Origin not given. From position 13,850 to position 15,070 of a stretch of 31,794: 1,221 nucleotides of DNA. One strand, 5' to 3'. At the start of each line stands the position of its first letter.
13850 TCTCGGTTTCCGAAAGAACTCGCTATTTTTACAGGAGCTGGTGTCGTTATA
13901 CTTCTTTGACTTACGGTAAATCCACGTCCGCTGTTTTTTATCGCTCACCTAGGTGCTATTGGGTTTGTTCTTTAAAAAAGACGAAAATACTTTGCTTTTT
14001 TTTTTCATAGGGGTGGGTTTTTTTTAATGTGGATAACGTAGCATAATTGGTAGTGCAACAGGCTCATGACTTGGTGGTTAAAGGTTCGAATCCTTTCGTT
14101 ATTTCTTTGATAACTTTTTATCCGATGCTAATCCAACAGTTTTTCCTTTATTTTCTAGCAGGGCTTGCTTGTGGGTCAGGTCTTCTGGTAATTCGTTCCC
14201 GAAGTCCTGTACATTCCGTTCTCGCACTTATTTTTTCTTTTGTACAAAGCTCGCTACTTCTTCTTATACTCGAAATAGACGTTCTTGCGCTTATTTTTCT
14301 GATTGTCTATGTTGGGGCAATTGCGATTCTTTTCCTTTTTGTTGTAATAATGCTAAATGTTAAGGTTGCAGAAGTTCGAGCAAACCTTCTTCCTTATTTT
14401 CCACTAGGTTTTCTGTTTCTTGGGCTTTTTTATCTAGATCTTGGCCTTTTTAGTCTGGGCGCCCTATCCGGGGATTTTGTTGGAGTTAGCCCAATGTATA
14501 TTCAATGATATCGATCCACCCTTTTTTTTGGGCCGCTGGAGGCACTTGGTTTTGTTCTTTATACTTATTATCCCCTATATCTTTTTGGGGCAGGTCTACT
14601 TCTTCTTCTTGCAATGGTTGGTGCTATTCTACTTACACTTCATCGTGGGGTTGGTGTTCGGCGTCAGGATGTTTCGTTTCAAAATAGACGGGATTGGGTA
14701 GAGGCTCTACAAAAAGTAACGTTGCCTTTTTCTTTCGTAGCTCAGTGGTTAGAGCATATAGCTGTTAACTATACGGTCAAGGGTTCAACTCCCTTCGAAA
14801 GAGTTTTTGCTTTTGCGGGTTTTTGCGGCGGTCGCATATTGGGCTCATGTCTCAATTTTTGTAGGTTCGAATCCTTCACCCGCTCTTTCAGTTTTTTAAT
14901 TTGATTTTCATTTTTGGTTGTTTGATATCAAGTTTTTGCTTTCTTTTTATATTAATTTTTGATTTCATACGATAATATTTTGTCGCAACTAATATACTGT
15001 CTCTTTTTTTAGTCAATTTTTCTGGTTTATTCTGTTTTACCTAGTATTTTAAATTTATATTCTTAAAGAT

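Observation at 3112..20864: ATA codons sit at universally conserved methionine positions (ATA = Met?)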

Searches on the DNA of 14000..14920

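Call 51: search_rna_families(source=window, start=14000, end=14920, threshold=evalue, max_evalue=0.01, show_alignments=3)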
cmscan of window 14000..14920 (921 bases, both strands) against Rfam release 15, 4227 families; matches with E-value up to 0.01: 4.
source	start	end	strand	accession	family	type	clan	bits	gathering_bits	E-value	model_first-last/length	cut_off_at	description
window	14731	14803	+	RF00005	tRNA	Gene; tRNA;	CL00001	70.8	29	2.8e-15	1-71/71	no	tRNA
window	14032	14104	+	RF00005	tRNA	Gene; tRNA;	CL00001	61.2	29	1.2e-12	1-71/71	no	tRNA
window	14814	14885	+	RF00005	tRNA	Gene; tRNA;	CL00001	31.6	29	0.00017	1-71/71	no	tRNA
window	14731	14804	-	RF04354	Plastid-ycf2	Cis-reg;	-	27.2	65.7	0.0029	1-75/75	no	Plastid-ycf2 5UTR RNA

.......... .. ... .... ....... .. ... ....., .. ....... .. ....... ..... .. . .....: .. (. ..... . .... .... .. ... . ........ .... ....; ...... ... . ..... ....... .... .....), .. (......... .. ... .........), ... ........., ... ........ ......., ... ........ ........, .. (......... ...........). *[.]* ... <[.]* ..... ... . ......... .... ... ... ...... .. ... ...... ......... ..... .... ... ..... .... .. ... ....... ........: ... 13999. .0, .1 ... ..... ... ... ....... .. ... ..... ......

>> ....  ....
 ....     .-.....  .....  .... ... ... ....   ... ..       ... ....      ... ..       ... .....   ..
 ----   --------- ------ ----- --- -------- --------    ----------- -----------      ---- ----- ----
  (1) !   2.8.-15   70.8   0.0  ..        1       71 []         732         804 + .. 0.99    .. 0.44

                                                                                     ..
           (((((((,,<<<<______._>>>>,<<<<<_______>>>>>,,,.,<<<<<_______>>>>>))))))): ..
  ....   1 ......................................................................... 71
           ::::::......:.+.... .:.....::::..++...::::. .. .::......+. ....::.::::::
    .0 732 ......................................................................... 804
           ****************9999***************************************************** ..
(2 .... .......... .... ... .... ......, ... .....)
